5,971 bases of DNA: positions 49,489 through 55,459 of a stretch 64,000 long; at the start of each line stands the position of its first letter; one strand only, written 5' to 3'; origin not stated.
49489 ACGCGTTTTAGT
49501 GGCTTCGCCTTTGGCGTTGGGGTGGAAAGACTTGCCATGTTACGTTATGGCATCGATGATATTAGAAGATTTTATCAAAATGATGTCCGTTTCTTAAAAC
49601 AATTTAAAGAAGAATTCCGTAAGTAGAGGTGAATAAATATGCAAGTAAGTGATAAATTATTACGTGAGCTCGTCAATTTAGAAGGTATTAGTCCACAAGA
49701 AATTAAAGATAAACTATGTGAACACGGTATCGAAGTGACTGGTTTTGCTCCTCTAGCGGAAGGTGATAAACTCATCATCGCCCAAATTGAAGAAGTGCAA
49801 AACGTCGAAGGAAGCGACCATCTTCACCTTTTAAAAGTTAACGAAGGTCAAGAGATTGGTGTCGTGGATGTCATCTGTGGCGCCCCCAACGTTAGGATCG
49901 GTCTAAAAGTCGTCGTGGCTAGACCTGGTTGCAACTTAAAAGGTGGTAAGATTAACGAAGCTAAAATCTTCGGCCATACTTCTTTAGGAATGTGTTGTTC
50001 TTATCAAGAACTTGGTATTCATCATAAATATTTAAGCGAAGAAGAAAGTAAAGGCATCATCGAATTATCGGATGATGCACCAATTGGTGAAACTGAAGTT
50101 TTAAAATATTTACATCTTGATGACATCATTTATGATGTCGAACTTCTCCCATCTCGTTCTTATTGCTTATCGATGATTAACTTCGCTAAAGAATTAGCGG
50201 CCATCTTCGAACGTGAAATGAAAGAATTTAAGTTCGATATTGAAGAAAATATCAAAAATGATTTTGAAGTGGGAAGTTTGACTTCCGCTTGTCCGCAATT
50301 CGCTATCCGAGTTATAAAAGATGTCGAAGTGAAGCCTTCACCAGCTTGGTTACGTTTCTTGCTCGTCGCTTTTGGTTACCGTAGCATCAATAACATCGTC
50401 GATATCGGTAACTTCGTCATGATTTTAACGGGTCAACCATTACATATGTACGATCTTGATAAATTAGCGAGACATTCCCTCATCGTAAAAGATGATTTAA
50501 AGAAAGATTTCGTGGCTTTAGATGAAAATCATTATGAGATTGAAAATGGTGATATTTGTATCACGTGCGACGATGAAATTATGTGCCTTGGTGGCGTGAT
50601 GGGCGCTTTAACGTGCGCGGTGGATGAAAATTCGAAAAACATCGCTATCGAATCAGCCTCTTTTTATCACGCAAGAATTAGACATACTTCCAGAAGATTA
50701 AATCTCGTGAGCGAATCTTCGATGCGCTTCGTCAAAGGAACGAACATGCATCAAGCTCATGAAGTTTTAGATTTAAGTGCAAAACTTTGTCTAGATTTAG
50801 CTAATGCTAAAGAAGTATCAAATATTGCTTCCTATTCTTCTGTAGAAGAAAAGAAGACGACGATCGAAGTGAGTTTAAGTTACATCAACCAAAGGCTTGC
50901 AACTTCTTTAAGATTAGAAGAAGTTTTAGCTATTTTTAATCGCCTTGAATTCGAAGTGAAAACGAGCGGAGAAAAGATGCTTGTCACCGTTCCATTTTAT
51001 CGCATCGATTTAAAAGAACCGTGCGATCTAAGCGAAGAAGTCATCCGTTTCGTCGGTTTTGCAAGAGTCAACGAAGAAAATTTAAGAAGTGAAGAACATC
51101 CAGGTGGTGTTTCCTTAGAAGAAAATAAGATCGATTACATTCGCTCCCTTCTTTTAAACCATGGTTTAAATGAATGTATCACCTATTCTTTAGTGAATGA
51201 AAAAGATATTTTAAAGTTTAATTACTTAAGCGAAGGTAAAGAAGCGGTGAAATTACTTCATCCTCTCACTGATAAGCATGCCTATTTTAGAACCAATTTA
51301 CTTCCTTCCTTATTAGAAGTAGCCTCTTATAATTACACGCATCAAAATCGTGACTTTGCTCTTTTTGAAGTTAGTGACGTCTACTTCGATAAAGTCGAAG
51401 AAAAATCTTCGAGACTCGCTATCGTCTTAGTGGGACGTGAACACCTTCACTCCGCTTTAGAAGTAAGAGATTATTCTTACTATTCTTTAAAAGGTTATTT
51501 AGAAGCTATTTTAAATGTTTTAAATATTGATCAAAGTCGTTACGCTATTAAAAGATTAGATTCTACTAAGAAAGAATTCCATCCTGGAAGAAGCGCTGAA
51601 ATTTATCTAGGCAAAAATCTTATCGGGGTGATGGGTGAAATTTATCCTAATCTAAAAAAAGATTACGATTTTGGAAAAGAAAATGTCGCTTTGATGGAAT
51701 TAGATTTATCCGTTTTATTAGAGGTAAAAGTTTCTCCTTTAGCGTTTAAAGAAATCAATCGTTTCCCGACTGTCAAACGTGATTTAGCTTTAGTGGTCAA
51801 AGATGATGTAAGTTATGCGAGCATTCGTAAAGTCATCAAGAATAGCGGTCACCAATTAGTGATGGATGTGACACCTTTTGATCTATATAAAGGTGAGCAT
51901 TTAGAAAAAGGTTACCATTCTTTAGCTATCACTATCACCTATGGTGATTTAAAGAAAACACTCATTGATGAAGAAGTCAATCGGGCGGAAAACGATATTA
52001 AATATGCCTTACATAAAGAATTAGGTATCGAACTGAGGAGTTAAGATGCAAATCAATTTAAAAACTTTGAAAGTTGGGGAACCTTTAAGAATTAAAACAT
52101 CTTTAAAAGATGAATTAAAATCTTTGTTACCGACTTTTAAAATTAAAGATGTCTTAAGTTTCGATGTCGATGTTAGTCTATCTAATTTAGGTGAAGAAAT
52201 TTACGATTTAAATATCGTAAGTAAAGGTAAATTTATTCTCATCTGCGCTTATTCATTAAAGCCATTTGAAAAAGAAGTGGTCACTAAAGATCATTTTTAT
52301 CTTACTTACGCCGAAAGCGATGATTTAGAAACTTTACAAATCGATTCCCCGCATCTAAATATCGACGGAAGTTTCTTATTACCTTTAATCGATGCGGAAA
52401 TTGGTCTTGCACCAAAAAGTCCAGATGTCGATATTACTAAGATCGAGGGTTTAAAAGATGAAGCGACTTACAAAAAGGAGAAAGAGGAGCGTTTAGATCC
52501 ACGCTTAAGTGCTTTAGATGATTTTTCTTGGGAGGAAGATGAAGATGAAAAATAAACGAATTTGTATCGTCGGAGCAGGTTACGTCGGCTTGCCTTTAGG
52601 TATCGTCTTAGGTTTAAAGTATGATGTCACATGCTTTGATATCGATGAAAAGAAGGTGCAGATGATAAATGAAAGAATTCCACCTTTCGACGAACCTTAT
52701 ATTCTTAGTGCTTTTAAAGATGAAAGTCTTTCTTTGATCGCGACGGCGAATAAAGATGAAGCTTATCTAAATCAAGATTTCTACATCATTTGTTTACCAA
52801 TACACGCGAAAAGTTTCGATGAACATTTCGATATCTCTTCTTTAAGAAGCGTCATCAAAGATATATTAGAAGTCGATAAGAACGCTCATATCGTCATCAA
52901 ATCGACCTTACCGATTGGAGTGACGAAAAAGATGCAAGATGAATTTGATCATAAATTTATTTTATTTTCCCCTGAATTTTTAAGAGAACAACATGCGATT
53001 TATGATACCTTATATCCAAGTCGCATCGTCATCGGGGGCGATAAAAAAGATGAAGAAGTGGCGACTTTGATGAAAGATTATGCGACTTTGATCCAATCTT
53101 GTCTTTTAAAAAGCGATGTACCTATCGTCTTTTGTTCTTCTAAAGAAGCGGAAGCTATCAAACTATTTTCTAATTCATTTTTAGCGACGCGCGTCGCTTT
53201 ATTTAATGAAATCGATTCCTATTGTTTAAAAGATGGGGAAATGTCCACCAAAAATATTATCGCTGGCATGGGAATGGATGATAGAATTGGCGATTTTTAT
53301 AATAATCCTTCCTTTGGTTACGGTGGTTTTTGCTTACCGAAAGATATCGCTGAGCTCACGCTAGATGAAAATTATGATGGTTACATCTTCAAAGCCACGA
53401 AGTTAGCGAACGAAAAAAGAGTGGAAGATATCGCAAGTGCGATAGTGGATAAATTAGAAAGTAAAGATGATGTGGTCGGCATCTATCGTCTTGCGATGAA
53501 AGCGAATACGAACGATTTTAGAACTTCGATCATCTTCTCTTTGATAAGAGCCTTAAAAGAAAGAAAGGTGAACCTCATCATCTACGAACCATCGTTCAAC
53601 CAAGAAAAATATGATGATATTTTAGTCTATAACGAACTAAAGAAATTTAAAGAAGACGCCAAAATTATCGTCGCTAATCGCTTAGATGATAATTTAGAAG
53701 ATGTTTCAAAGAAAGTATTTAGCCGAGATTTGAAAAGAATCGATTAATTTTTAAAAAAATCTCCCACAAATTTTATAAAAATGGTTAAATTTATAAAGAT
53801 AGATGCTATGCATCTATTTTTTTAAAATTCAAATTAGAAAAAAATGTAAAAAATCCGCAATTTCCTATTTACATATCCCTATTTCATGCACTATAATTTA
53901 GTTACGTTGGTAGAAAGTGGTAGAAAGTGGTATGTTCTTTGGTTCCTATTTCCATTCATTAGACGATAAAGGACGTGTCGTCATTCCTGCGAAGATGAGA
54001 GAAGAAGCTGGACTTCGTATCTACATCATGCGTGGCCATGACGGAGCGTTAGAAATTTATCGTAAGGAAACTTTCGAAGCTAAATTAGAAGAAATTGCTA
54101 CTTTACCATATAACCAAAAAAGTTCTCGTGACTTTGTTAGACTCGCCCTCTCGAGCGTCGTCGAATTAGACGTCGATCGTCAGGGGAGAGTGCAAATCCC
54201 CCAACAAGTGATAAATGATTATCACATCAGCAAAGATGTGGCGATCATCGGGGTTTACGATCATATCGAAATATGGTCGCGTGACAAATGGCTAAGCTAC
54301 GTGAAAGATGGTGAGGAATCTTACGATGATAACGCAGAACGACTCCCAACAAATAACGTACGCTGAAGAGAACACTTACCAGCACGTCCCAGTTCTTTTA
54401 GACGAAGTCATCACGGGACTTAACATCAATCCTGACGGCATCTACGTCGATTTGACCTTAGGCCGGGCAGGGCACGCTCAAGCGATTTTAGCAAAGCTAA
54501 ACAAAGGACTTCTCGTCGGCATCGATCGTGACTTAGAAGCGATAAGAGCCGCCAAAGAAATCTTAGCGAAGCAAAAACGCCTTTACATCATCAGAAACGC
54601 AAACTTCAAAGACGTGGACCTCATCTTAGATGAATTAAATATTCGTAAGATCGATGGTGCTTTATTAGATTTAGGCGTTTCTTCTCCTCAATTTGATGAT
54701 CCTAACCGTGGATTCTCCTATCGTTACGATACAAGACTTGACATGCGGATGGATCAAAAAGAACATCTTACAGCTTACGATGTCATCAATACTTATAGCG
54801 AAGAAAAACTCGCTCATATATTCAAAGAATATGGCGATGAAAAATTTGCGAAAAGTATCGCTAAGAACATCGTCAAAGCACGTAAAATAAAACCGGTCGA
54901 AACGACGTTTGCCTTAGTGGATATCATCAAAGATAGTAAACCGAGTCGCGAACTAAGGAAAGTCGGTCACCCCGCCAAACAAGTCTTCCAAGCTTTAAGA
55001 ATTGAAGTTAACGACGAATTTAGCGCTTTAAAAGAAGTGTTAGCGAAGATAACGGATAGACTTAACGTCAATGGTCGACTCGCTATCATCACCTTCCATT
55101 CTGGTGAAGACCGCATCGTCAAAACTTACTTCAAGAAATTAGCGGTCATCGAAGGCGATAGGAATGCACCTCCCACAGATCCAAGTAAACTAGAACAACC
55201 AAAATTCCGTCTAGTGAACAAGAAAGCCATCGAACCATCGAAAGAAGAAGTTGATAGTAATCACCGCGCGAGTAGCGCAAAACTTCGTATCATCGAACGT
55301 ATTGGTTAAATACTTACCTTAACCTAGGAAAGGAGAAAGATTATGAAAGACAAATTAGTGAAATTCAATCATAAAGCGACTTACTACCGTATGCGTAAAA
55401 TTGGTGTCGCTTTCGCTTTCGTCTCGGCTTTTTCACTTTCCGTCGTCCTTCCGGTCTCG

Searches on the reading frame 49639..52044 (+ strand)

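Call 65: search_protein_families(library=pfam, proteins=[window:49639-52044:+], max_evalue=0.00001)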
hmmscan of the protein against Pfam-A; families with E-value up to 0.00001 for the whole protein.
window:49639-52044:+ (801 aa): 5 families
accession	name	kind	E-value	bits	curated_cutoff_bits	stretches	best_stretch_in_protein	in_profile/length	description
PF17759.6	tRNA_synthFbeta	-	1.2e-49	169.2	22.4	1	488-690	12-214/214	Phenylalanyl tRNA synthetase beta chain CLM domain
PF03483.22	B3_4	-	9.2e-49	165.8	29.3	1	217-388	1-173/174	B3/4 domain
PF03147.19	FDX-ACB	-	2.2e-25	89.3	31.1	1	708-800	2-94/94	Ferredoxin-fold anticodon binding domain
PF03484.21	B5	-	4.4e-18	65.7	28.6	1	409-474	1-67/67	tRNA synthetase B5 domain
PF01588.26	tRNA_bind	-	1.1e-14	54.7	27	1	45-151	1-95/96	Putative tRNA binding domain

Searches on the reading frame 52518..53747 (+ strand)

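Call 65: search_protein_families(library=pfam, proteins=[window:52518-53747:+], max_evalue=0.00001)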
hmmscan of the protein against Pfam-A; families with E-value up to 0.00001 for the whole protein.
window:52518-53747:+ (409 aa): 3 families
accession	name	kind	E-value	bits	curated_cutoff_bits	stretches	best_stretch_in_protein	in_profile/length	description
PF03721.20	UDPG_MGDP_dh_N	-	1.6e-31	109.8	27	1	13-180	1-181/187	UDP-glucose/GDP-mannose dehydrogenase family, NAD binding domain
PF00984.24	UDPG_MGDP_dh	-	1.9e-20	73.2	25.4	1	209-294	1-85/94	UDP-glucose/GDP-mannose dehydrogenase family, central domain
PF03720.21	UDPG_MGDP_dh_C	-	1.1e-11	45.4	30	1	321-398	1-82/103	UDP-glucose/GDP-mannose dehydrogenase family, UDP binding domain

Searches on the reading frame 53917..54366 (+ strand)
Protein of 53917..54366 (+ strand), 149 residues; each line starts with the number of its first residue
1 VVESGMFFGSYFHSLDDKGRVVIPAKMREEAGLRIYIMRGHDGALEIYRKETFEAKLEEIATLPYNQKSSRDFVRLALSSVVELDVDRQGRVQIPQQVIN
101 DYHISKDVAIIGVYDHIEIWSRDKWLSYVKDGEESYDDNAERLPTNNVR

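Call 75: search_protein_families(library=pfam, proteins=[window:53917-54366:+], max_evalue=0.0001)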
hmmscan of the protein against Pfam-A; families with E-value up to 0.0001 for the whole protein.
window:53917-54366:+ (149 aa): 1 family
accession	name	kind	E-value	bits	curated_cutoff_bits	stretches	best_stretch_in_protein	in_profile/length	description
PF02381.23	MraZ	-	9e-30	102.9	23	2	6-75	1-71/72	MraZ protein, putative antitoxin-like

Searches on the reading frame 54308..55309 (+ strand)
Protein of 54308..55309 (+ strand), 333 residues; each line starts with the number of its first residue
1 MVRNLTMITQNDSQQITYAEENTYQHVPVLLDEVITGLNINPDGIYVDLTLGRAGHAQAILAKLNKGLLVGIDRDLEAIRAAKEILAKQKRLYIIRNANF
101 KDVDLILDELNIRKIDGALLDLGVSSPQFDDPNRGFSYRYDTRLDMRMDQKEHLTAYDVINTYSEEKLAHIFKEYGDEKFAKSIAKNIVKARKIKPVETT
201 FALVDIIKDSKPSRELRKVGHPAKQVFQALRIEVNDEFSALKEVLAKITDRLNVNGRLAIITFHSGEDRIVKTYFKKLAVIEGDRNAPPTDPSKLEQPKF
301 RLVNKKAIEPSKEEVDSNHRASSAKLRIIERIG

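Call 75: search_protein_families(library=pfam, proteins=[window:54308-55309:+], max_evalue=0.0001)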
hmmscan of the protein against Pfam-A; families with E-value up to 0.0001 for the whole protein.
window:54308-55309:+ (333 aa): 1 family
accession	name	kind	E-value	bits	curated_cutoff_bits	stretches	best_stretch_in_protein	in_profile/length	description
PF01795.25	Methyltransf_5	-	2.5e-114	382.4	27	1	24-332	2-309/309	MraW methylase family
